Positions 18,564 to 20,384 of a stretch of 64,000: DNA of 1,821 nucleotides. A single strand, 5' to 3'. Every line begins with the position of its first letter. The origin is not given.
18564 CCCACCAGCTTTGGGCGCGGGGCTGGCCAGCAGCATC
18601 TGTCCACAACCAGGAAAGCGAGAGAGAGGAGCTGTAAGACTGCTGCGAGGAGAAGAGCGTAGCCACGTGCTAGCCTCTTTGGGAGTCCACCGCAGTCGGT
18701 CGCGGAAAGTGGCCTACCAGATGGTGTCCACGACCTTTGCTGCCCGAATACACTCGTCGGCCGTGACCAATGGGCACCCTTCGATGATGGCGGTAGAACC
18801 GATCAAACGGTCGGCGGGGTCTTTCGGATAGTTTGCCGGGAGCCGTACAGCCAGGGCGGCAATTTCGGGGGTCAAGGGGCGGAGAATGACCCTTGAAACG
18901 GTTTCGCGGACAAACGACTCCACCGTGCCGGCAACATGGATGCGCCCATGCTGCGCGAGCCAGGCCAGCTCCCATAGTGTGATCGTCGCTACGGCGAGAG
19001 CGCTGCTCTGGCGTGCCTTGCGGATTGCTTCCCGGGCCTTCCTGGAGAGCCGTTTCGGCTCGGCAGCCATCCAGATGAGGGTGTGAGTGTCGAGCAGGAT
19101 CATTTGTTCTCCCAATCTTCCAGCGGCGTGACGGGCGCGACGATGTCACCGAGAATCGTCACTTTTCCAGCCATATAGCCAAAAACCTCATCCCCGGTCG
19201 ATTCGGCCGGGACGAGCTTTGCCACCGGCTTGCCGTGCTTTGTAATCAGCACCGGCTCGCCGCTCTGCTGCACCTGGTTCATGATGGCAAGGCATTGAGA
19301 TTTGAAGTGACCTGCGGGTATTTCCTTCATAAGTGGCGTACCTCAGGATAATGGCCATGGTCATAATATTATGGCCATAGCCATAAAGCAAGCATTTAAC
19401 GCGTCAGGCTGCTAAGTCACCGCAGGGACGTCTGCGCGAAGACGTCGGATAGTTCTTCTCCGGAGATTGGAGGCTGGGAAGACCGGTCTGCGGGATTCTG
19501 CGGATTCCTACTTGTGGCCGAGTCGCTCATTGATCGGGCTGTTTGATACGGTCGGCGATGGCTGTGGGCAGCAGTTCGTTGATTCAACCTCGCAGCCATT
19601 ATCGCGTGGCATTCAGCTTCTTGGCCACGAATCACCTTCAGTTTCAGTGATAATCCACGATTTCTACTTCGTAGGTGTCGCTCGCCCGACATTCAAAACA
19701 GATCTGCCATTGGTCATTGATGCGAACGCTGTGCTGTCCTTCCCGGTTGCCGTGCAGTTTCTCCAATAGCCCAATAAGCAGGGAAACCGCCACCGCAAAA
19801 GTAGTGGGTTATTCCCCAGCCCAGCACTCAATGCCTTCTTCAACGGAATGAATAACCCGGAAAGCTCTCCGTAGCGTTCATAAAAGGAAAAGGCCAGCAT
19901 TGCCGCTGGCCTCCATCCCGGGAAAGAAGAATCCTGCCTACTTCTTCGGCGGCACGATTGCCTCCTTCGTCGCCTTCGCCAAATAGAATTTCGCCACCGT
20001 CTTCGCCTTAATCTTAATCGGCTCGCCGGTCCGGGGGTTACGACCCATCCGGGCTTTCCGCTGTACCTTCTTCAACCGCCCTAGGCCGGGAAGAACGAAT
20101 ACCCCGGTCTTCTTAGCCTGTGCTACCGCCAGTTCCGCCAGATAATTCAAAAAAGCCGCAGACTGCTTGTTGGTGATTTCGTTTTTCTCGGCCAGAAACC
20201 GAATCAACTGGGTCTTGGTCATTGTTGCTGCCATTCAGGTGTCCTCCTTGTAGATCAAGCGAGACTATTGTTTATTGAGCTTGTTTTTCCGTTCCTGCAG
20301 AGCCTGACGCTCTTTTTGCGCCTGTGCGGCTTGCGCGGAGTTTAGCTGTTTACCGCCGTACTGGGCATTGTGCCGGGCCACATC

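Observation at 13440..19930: TA-dense accessory island with layered insertions and decay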

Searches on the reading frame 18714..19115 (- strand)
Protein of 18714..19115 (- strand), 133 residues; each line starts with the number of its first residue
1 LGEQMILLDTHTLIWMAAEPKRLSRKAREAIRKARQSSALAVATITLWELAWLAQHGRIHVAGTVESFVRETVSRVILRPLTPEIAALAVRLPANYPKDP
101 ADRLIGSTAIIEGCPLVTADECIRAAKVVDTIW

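Call 4: search_protein_families(library=pfam, max_evalue=0.01, proteins=[window:18714-19115:-])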
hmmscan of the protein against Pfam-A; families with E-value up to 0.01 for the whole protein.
window:18714-19115:- (133 aa): 1 family
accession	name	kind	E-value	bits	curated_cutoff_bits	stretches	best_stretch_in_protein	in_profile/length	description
PF01850.27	PIN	-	1.5e-16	61.5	23.6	1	6-125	1-116/120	PIN domain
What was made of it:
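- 18689..19392 (-): Phd-VapC module: VapC 18714-19103, Phd 19100-19330, operator palindrome 19351-19384. Pfam (call 4).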

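Call 31: search_protein_families(library=ncbifam, max_evalue=0.1, proteins=[window:18714-19115:-])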
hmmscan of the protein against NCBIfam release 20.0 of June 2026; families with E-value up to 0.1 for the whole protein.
window:18714-19115:- (133 aa): 0 families

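Call 45: find_encoding_contigs(protein=window:18714-19115:-, flank=4000, max_places=8)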
Protein window:18714-19115:- (133 aa): no gene with exactly this product is on record in the collection.

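Call 56: find_homologous_proteins(query=window:18714-19103:-, max_evalue=1e-20)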
Query window:18714-19103:- (129 aa): 3489 proteins with E <= 1e-20 among 3904 candidates; the best 120 are listed.
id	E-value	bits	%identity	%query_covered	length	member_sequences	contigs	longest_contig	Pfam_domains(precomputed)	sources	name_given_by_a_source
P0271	6.8e-69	248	92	100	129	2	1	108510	PF01850.28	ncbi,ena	-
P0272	3.5e-67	242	90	100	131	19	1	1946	PF01850.28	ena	-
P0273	9.1e-66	238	87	100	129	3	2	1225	PF01850.28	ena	-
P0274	9.6e-66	237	88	100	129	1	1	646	PF01850.28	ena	-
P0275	1.7e-65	237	88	100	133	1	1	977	PF01850.28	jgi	jgi:PIN domain nuclease of toxin-antitoxin system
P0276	4.1e-65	235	89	100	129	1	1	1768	PF01850.28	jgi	jgi:PIN domain nuclease of toxin-antitoxin system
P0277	1.1e-64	234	84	100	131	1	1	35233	PF01850.28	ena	-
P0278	1.2e-64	234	87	100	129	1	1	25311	PF01850.28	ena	-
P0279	5.6e-64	232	87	100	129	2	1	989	PF01850.28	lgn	-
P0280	9.3e-64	231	87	100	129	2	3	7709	PF01850.28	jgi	jgi:PIN domain nuclease of toxin-antitoxin system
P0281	5.8e-61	222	81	100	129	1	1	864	PF01850.28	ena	-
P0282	1.6e-60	221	80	100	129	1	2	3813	PF01850.28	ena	-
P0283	5.2e-60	219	78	100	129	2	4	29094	PF01850.28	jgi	jgi:PIN domain nuclease of toxin-antitoxin system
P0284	6.4e-60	219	79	100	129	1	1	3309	PF01850.28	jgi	jgi:PIN domain nuclease of toxin-antitoxin system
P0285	1.1e-59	218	79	100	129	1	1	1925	PF01850.28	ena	-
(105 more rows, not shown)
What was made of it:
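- This VapC type has 3489 relatives at E<=1e-20; several source records name Terriglobales (call 56).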

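Call 57: find_encoding_contigs(protein=P0271, flank=10000, max_places=4)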
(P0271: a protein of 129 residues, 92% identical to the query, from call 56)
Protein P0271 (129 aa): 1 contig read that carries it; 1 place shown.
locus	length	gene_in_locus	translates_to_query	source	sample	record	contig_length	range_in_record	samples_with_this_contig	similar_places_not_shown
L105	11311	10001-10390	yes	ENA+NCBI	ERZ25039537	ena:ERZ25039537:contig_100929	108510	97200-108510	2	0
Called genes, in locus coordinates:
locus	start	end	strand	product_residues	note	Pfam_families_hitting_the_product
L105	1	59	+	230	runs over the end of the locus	PF02660:G3P_acyltransf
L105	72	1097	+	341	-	PF01210:NAD_Gly3P_dh_N, PF03807:F420_oxidored (faint), PF07479:NAD_Gly3P_dh_C, PF20618:GPD_NAD_C_bact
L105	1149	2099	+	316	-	PF02881:SRP54_N, PF13401:AAA_22 (faint), PF13191:AAA_16 (weak), PF25199:nSTAND_NTPase5 (faint), PF06414:Zeta_toxin (weak), PF13604:AAA_30, PF00448:SRP54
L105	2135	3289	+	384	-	PF00383:dCMP_cyt_deam_1, PF14437:MafB19-deam (weak), PF01872:RibD_C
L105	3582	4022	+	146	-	PF00677:Lum_binding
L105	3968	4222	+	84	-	PF00677:Lum_binding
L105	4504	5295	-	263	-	PF00005:ABC_tran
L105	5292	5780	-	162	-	PF12804:NTP_transf_3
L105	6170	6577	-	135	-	-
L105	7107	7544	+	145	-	PF06750:A24_N_bact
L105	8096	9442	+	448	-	PF00860:Xan_ur_permease, PF00916:Sulfate_transp (weak)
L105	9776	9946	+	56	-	PF02604:PhdYeFM_antitox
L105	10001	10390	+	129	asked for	PF01850:PIN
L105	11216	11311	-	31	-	?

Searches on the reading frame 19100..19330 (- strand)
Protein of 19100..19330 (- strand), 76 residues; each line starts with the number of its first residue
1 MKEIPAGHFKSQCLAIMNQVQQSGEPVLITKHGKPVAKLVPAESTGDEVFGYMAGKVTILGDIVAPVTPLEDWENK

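Call 4: search_protein_families(library=pfam, max_evalue=0.01, proteins=[window:19100-19330:-])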
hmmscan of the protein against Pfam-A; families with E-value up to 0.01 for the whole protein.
window:19100-19330:- (76 aa): 1 family
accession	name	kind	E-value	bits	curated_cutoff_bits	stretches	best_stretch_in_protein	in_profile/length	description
PF02604.26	PhdYeFM_antitox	-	1.1e-10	41.5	29.8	1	1-43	1-43/74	Antitoxin Phd_YefM, type II toxin-antitoxin system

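Call 31: search_protein_families(library=ncbifam, max_evalue=0.1, proteins=[window:19100-19330:-])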
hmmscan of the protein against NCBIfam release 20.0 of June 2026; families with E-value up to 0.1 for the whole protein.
window:19100-19330:- (76 aa): 1 family
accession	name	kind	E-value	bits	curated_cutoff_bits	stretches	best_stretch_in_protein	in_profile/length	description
TIGR01552.1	phd_fam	subfamily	1.8e-09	36.8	20.8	1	16-45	14-42/53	type II toxin-antitoxin system prevent-host-death family antitoxin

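Call 46: find_encoding_contigs(protein=window:19100-19330:-, flank=4000, max_places=8)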
Protein window:19100-19330:- (76 aa): no gene with exactly this product is on record in the collection.

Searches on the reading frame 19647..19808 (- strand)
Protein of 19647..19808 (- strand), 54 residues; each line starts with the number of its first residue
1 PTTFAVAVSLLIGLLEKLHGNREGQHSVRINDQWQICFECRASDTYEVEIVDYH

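Call 29: search_protein_families(library=pfam, max_evalue=1, proteins=[window:19647-19808:-])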
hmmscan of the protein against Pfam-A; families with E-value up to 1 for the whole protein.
seq(54 aa): 1 family
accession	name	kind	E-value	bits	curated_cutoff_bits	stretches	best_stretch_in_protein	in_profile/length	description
PF05015.19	HigB-like_toxin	-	5.5e-05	24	27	1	15-54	53-91/91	RelE-like toxin of type II toxin-antitoxin system HigB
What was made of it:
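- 19612..19766 (-): Doubly truncated higBA fragment: higB codons ~53-93 (stop at 19644-19646), a 15-nt spacer, and the first 5-6 codons of higA (GTG at 19626-19628). PF05015 positions 53-91 of 91 (call 29).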

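Call 34: search_dna_similar(query=window:19647-19808:-, collection=plasmids, mode=protein, max_evalue=0.001, max_rows=10)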
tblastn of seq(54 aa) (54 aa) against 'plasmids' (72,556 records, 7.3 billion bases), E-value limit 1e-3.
Records with a match: 123; places in all: 126; records where one place covers at least 80% of the query: 2.
Best place of each record, by identity: 60-80% 80; <60% 43.
By first word of the organism name: Sinorhizobium 30; Rhizobium 14; Ensifer 5; Synechocystis 5; Rhodococcus 4; Moraxella 4; Azospirillum 4; Brucella 4; Agrobacterium 3; Chroococcidiopsis 3; and 34 more.
By predicted mobility (MOB-suite, as given by PLSDB): non-mobilizable 60; conjugative 48; mobilizable 15.
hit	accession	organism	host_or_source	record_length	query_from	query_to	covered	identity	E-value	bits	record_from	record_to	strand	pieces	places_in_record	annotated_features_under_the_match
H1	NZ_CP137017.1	Sinorhizobium fredii GR64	Phaseolus vulgaris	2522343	9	54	85%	60.9%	3e-10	59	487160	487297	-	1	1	record has no annotation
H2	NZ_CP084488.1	Ensifer adhaerens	cellculture,soil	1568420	9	54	85%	58.7%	3e-8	54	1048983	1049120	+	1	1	none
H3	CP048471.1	Agrobacterium tumefaciens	walnut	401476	15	54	74%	67.5%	7e-13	67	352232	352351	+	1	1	type II toxin-antitoxin system RelE/ParE family toxin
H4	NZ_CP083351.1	Ensifer adhaerens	cell culture,The sample was isolated ...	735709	15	54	74%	67.5%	8e-12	64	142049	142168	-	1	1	type II toxin-antitoxin system RelE/ParE family toxin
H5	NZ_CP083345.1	Ensifer adhaerens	cell culture,soil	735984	15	54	74%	67.5%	8e-12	64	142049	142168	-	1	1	type II toxin-antitoxin system RelE/ParE family toxin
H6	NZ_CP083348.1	Ensifer adhaerens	cell culture,soil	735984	15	54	74%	67.5%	8e-12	64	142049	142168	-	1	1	type II toxin-antitoxin system RelE/ParE family toxin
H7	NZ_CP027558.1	Rhodococcus rhodochrous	mixed culture,sewage tank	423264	15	54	74%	67.5%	1e-11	64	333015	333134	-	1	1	type II toxin-antitoxin system RelE/ParE family toxin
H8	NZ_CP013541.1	Rhizobium phaseoli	Phaseolus vulgaris,Whole ...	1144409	15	54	74%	67.5%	1e-11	64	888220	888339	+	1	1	record has no annotation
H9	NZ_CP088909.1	Rhodococcus qingshengii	cell culture,forest soil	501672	15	54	74%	67.5%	2e-11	63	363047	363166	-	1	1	type II toxin-antitoxin system RelE/ParE family toxin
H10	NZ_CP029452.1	Sinorhizobium fredii CCBAU 25509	Glycine soja,cell culture,plant root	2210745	15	54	74%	67.5%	3e-11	62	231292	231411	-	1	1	record has no annotation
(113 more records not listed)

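Call 35: get_annotated_region(hit=H3, flank=800)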
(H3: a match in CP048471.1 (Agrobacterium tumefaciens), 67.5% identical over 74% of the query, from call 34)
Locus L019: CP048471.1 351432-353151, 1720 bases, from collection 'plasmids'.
description: Agrobacterium tumefaciens strain Yub001 plasmid pAt, complete sequence
organism: Agrobacterium tumefaciens (NCBI taxid 358)
taxonomy: Bacteria; Pseudomonadota; Alphaproteobacteria; Hyphomicrobiales; Rhizobiaceae; Agrobacterium; Agrobacterium tumefaciens
host: -; source: walnut; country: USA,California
typing (MOB-suite, as given by PLSDB): non-mobilizable; mating-pair formation MPF_T
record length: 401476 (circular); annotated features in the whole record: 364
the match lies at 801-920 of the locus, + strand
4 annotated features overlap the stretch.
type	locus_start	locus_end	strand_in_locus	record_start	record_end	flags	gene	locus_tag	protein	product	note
CDS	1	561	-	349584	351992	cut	-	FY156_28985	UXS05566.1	type IV secretory system conjugative DNA transfer family protein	-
CDS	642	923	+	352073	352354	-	-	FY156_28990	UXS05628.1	type II toxin-antitoxin system RelE/ParE family toxin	-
CDS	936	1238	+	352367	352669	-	-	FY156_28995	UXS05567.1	HigA family addiction module antidote protein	-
CDS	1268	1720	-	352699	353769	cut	virB11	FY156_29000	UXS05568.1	P-type DNA transfer ATPase VirB11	-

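Call 38: find_homologous_proteins(query=window:19647-19796:-, max_evalue=0.001)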
Query seq(50 aa) (50 aa): 265 proteins with E <= 0.001 among 265 candidates; the best 120 are listed.
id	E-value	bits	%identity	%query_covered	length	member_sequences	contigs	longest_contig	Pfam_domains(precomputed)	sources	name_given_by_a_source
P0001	1.2e-16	76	88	80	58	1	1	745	PF05015.19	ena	-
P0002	7.2e-14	68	78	80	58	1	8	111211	PF05015.19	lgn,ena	-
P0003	1.5e-13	67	78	80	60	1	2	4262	PF05015.19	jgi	jgi:proteic killer suppression protein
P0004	1.6e-13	67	73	80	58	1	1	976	PF05015.19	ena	-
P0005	2.0e-13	66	78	80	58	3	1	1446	PF05015.19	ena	-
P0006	2.1e-13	66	80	80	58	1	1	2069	PF05015.19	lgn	-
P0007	2.2e-13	66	71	84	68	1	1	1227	PF05015.19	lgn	-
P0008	2.5e-13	66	75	80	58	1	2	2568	PF05015.19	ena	-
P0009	3.6e-13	66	75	80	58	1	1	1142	PF05015.19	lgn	-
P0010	3.7e-13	66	73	82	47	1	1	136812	PF05015.19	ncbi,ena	-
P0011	3.8e-13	66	78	80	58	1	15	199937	PF05015.19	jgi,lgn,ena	-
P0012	4.1e-13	65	78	80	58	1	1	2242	PF05015.19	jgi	jgi:proteic killer suppression protein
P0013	4.3e-13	65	78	80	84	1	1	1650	PF05015.19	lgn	-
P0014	4.5e-13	65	75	80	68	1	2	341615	PF05015.19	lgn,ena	-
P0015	6.1e-13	65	78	80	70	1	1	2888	PF05015.19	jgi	jgi:proteic killer suppression protein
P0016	6.3e-13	65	75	80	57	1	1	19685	PF05015.19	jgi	jgi:proteic killer suppression protein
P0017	6.7e-13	65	75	80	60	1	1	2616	PF05015.19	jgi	jgi:proteic killer suppression protein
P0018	7.2e-13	65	75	80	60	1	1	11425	PF05015.19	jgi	jgi:proteic killer suppression protein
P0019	7.9e-13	65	78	80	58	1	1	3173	PF05015.19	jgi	jgi:proteic killer suppression protein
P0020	8.3e-13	65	75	80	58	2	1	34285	PF05015.19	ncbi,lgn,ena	-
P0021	8.6e-13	64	75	80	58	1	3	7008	PF05015.19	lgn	-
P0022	9.1e-13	64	73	80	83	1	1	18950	PF05015.19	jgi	jgi:proteic killer suppression protein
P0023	1.1e-12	64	73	80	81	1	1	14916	PF05015.19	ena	-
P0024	1.6e-12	64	78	80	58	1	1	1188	PF05015.19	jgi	jgi:proteic killer suppression protein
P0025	2.0e-12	63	73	80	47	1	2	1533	PF05015.19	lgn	-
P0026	2.4e-12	63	73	80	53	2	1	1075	PF05015.19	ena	-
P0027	2.6e-12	63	67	96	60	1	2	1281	PF05015.19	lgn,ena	-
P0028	2.6e-12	63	75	80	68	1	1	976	PF05015.19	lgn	-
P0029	2.9e-12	63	73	80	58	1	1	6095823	PF05015.19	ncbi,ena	-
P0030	3.8e-12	62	73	80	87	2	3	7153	PF05015.19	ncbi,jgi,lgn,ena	-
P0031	4.6e-12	62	67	96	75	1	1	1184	PF05015.19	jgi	jgi:proteic killer suppression protein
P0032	4.9e-12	62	73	80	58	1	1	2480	PF05015.19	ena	-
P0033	5.4e-12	62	73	80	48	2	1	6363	PF05015.19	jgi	jgi:toxin HigB-1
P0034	6.2e-12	62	70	80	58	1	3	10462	PF05015.19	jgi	jgi:proteic killer suppression protein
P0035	6.6e-12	62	75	80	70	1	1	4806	PF05015.19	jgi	jgi:proteic killer suppression protein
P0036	6.7e-12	62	73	80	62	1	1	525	PF05015.19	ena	-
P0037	6.7e-12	62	73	80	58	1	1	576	PF05015.19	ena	-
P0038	8.0e-12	61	70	80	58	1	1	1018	PF05015.19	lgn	-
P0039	8.9e-12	61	75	80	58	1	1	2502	PF05015.19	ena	-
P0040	9.9e-12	61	73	80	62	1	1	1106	PF05015.19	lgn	-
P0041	1.0e-11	61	73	80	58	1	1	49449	PF05015.19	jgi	jgi:proteic killer suppression protein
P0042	1.1e-11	61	73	80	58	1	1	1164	PF05015.19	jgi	-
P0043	1.1e-11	61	73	80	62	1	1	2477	PF05015.19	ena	-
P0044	1.2e-11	61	70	80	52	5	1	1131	PF05015.19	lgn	-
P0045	1.2e-11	61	73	80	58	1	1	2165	PF05015.19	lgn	-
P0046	1.2e-11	61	70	80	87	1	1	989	PF05015.19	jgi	-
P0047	1.3e-11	61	68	80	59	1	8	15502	PF05015.19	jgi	jgi:proteic killer suppression protein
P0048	1.4e-11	61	73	80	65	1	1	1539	PF05015.19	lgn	-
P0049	1.4e-11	61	73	80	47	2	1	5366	PF05015.19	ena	-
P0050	1.6e-11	61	60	94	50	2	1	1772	PF05015.19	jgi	jgi:addiction module HigA family antidote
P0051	1.7e-11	60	75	80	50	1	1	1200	PF05015.19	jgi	-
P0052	1.7e-11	60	70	80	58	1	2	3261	PF05015.19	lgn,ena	-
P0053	1.8e-11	60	75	80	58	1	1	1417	PF05015.19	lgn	-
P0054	1.9e-11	60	73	80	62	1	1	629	PF05015.19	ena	-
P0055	1.9e-11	60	70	80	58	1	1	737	PF05015.19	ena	-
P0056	2.1e-11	60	73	80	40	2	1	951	PF05015.19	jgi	jgi:proteic killer suppression protein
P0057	2.5e-11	60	75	80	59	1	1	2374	PF05015.19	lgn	-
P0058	2.5e-11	60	70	80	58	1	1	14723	PF05015.19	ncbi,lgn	-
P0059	2.7e-11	60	70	80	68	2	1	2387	PF05015.19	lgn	-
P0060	3.0e-11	60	70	80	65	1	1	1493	PF05015.19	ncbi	-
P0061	3.7e-11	59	73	80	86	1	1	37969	PF05015.19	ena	-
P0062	3.7e-11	59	70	80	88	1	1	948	PF05015.19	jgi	jgi:proteic killer suppression protein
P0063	4.4e-11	59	68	80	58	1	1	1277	PF05015.19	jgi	jgi:proteic killer suppression protein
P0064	4.5e-11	59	73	80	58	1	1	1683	PF05015.19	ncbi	-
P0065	4.6e-11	59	70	80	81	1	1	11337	PF05015.19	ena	-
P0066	5.1e-11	59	73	80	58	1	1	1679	PF05015.19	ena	-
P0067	5.2e-11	59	73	80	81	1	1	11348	PF05015.19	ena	-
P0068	5.7e-11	59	73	80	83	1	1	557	PF05015.19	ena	-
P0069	6.7e-11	59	73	80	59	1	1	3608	PF05015.19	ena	-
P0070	6.8e-11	59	68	80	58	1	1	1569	PF05015.19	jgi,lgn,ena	-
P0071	6.9e-11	59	68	80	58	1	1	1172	PF05015.19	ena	-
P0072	7.3e-11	58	62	94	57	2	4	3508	PF05015.19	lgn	-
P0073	7.8e-11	58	68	80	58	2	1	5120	PF05015.19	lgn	-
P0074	7.9e-11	58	73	80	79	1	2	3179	PF05015.19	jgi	jgi:proteic killer suppression protein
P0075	8.7e-11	58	73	80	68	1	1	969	PF05015.19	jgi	jgi:proteic killer suppression protein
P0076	8.9e-11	58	70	80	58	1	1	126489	PF05015.19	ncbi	-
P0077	9.4e-11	58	70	80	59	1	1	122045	PF05015.19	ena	-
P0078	1.0e-10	58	70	80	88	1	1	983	PF05015.19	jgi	jgi:proteic killer suppression protein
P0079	1.2e-10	58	70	80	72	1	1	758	PF05015.19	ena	-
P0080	1.3e-10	58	68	80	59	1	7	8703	PF05015.19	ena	-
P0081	1.3e-10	58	73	80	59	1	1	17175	PF05015.19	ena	-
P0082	1.4e-10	58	61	92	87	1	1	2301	PF05015.19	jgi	jgi:hypothetical protein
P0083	1.4e-10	58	70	80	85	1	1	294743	PF05015.19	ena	-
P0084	1.5e-10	58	68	80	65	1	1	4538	PF05015.19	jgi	jgi:proteic killer suppression protein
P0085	1.6e-10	57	70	80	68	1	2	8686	PF05015.19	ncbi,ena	-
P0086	1.6e-10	57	65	80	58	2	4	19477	PF05015.19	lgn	-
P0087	1.6e-10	57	70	80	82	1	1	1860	PF05015.19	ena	-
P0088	1.7e-10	57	70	80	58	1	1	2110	PF05015.19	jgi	jgi:proteic killer suppression protein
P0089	1.8e-10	57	68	80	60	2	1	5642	PF05015.19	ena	-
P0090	2.1e-10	57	70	80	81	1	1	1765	PF05015.19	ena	-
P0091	2.2e-10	57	68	80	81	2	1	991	PF05015.19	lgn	-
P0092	2.3e-10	57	70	80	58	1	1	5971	PF05015.19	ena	-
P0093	2.5e-10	57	70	80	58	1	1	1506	PF05015.19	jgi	jgi:proteic killer suppression protein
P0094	2.6e-10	57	70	80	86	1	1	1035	PF05015.19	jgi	jgi:toxin HigB-1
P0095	2.7e-10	57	70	80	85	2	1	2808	PF05015.19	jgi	jgi:toxin HigB-1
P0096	2.8e-10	57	70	80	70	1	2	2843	PF05015.19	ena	-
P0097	3.1e-10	57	68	80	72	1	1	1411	PF05015.19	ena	-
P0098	3.1e-10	57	70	80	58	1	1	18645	PF05015.19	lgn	-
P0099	3.3e-10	56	68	80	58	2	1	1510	PF05015.19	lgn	-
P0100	3.3e-10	56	70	80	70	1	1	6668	PF05015.19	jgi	-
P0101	3.3e-10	56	70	80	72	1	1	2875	PF05015.19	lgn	-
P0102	3.4e-10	56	68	80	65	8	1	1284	PF05015.19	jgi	jgi:proteic killer suppression protein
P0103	3.7e-10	56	65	80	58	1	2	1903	PF05015.19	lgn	-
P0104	4.1e-10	56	70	80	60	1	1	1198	PF05015.19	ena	-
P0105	4.3e-10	56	70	80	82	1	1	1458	PF05015.19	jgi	jgi:proteic killer suppression protein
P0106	4.4e-10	56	70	80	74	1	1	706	PF05015.19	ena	-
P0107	4.4e-10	56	70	80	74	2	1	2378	PF05015.19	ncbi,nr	ncbi:MAG TPA: type II toxin-antitoxin system RelE/ParE family toxin [Burkholderiales bacterium]|nr:t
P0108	5.0e-10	56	65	80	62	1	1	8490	PF05015.19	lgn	-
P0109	5.0e-10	56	65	80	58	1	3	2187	PF05015.19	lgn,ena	-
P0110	5.2e-10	56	68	80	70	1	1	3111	PF05015.19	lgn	-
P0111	5.3e-10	56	70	80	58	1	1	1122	PF05015.19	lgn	-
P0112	5.4e-10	56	73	80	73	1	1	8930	PF05015.19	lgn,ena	-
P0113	5.6e-10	56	68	80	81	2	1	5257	PF05015.19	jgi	-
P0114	5.7e-10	56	65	80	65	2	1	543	PF05015.19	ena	-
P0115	5.9e-10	56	70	80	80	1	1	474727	PF05015.19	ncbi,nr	ncbi:type II toxin-antitoxin system RelE/ParE family toxin [Cyanobium sp. ATX 6A2]|nr:type II toxin-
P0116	6.3e-10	56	70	80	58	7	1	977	PF05015.19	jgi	-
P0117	6.3e-10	56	70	80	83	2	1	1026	PF05015.19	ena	-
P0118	6.4e-10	56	68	80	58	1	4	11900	PF05015.19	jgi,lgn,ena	jgi:toxin HigB-1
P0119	6.5e-10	56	70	80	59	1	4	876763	PF05015.19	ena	-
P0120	6.9e-10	55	70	80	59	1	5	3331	PF05015.19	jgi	jgi:proteic killer suppression protein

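Call 41: find_encoding_contigs(protein=P0002, flank=3000, max_places=4)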
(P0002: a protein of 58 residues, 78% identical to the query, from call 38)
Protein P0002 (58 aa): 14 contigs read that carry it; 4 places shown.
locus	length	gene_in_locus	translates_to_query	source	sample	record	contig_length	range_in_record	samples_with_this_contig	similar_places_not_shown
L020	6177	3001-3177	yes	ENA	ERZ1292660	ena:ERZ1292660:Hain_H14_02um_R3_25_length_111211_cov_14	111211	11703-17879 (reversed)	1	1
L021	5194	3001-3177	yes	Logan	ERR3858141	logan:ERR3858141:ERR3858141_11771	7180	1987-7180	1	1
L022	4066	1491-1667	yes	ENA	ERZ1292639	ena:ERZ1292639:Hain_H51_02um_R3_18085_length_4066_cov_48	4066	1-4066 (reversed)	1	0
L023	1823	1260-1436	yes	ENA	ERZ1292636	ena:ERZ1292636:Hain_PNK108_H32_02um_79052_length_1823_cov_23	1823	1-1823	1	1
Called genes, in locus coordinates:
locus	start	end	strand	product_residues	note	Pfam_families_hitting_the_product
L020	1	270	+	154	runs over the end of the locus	-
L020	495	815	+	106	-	-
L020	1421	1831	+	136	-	PF00472:RF-1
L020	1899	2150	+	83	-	-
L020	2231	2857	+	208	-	-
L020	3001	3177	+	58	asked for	PF05015:HigB-like_toxin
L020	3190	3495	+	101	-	PF01381:HTH_3, PF12844:HTH_19 (weak)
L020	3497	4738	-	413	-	PF07690:MFS_1 (weak), PF11700:ATG22, PF07690:MFS_1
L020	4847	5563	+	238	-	PF21842:DUF6901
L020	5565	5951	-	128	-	PF14489:QueF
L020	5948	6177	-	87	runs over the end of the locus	PF12225:DUF5981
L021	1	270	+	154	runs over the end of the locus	-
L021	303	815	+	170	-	-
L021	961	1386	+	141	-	-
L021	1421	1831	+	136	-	PF00472:RF-1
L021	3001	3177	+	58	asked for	PF05015:HigB-like_toxin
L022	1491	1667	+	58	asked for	PF05015:HigB-like_toxin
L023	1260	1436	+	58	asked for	PF05015:HigB-like_toxin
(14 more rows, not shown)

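Call 42: find_encoding_contigs(protein=P0001, flank=3000, max_places=3)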
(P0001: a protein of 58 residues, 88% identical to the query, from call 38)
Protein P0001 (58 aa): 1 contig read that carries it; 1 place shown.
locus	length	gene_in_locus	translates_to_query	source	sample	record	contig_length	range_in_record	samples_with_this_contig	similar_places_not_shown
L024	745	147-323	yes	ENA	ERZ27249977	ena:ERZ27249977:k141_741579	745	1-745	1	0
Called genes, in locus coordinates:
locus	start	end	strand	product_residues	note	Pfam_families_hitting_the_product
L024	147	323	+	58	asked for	PF05015:HigB-like_toxin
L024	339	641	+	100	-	-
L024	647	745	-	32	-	?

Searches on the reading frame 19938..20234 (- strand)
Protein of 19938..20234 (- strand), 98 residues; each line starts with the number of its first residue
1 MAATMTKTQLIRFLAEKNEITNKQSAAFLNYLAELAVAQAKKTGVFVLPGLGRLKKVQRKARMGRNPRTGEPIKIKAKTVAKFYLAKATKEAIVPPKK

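Call 9: find_encoding_contigs(protein=window:19938-20234:-, flank=10000, max_places=10)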
Protein window:19938-20234:- (98 aa): no gene with exactly this product is on record in the collection.

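Call 12: search_protein_families(library=pfam, max_evalue=0.001, proteins=[window:19938-20234:-])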
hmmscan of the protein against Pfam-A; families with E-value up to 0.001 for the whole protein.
window:19938-20234:- (98 aa): 1 family
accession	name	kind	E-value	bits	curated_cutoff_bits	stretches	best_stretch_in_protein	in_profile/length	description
PF00216.26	Bac_DNA_binding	-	2e-22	79.7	22.4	1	5-93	1-89/90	Bacterial DNA-binding protein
